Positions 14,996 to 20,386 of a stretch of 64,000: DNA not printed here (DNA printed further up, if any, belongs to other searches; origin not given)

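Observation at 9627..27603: Three tandem paralogous thioester-domain (TQXA) LPVTG mega-adhesins carrying the same warhead on stalks of 10, 15 and 22 domains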

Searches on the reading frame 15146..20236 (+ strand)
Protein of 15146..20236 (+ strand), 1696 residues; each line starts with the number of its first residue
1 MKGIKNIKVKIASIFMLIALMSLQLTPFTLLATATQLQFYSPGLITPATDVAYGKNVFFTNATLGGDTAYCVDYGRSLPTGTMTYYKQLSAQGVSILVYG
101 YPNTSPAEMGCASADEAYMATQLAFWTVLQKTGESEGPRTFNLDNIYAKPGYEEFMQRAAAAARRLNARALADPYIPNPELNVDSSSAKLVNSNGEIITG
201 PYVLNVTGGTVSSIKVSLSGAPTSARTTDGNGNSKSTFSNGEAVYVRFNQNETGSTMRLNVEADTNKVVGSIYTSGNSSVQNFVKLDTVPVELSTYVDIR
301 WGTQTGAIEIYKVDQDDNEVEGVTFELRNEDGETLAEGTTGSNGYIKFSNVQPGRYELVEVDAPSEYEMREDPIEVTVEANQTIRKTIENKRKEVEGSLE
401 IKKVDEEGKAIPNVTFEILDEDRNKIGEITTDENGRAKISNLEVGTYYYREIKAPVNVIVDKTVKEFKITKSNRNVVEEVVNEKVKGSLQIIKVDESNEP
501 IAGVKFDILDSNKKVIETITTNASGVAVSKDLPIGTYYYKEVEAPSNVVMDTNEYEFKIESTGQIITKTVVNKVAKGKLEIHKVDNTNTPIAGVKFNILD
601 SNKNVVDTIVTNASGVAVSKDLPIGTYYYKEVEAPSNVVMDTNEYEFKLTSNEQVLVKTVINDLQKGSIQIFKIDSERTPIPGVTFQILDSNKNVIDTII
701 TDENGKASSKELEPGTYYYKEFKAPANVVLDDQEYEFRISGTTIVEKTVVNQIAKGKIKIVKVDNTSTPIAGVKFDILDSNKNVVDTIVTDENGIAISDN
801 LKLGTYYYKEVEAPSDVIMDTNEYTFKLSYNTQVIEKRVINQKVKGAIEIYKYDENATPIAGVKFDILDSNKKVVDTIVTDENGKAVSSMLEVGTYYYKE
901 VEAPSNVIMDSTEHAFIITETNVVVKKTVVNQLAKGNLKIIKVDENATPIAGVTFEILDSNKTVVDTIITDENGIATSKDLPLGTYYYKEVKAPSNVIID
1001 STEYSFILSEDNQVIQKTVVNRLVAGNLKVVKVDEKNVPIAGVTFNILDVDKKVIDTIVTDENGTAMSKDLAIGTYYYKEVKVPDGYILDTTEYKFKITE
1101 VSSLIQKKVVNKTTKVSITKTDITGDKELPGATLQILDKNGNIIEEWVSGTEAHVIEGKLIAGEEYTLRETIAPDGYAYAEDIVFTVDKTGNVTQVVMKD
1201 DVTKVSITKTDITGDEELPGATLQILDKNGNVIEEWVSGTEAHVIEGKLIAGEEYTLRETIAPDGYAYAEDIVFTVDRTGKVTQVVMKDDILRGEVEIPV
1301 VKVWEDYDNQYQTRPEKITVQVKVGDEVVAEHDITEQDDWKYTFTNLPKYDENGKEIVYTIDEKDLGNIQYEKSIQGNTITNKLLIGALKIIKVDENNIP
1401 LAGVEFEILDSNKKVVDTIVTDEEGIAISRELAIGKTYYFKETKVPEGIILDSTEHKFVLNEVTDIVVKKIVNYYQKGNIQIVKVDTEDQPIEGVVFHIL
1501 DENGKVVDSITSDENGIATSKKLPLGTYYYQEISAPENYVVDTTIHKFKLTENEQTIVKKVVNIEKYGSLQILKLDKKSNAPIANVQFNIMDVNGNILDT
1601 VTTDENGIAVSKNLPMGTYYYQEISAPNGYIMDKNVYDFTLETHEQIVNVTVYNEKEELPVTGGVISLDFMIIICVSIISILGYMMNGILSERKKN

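Call 4: search_protein_families(library=pfam, proteins=[window:15146-20236:+], max_evalue=0.01)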
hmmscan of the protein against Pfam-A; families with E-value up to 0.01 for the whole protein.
window:15146-20236:+ (1696 aa): 8 families
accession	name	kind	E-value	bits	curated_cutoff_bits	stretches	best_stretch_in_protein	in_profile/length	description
PF17802.7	SpaA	-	1.9e-269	871.3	23.1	14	306-391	1-90/91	Prealbumin-like fold domain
PF17210.9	SdrD_B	-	3.6e-62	207.9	29.7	11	314-369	18-72/112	SdrD B-like domain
PF11974.14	bMG3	-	8.6e-50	167.4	34.9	3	407-473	24-86/103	Bacterial alpha-2-macroglobulin MG3 domain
PF13620.12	CarboxypepD_reg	-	1.6e-49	166.6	32.3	3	313-383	7-76/82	Carboxypeptidase regulatory-like domain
PF05738.19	Cna_B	-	1.1e-21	77.5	22.3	1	1299-1383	2-87/87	Cna protein B-type domain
PF08341.16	TED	-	1.7e-08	35.3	22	1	68-139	1-85/102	Thioester domain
PF00994.29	MoCF_biosynth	-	0.00032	20.8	26.6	0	1212-1275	4-62/144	Probable molybdopterin binding domain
PF19208.5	DUF5880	-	0.0012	19.4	25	0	816-859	43-86/97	Family of unknown function (DUF5880)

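Call 5: search_protein_families(library=ncbifam, proteins=[window:15146-20236:+], max_evalue=0.001)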
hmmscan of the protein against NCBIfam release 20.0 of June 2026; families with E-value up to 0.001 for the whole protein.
window:15146-20236:+ (1696 aa): 7 families
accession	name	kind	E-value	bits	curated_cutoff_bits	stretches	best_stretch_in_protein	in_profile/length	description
NF033902.0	iso_D2_wall_anc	subfamily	1.6e-43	149.3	95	1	1566-1686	378-537/540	SpaH/EbpB family LPXTG-anchored major pilin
NF012181.0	MSCRAMM_SdrD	exception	8.3e-25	86.4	2500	1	659-727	908-971/1379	MSCRAMM family adhesin SdrD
NF000535.3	MSCRAMM_SdrC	exception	5.3e-18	64.5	1700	0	1483-1543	511-570/963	MSCRAMM family adhesin SdrC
NF033396.0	pilus_ancill_1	equivalog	2e-13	49.7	600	0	272-400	230-365/737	pilus ancillary protein 1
NF058648.1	ECF_sub_HI1622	equivalog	1.9e-08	34.5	100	0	315-358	34-78/180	NikL family nickel/cobalt ECF transporter subunit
TIGR03934.1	TQXA_dom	domain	5.8e-06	26.2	30.4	1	95-127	4-36/42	TQXA domain-containing protein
NF052634.1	Riean_0653_fam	subfamily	0.00032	21.6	57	0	888-957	93-155/176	Riean_0653 family protein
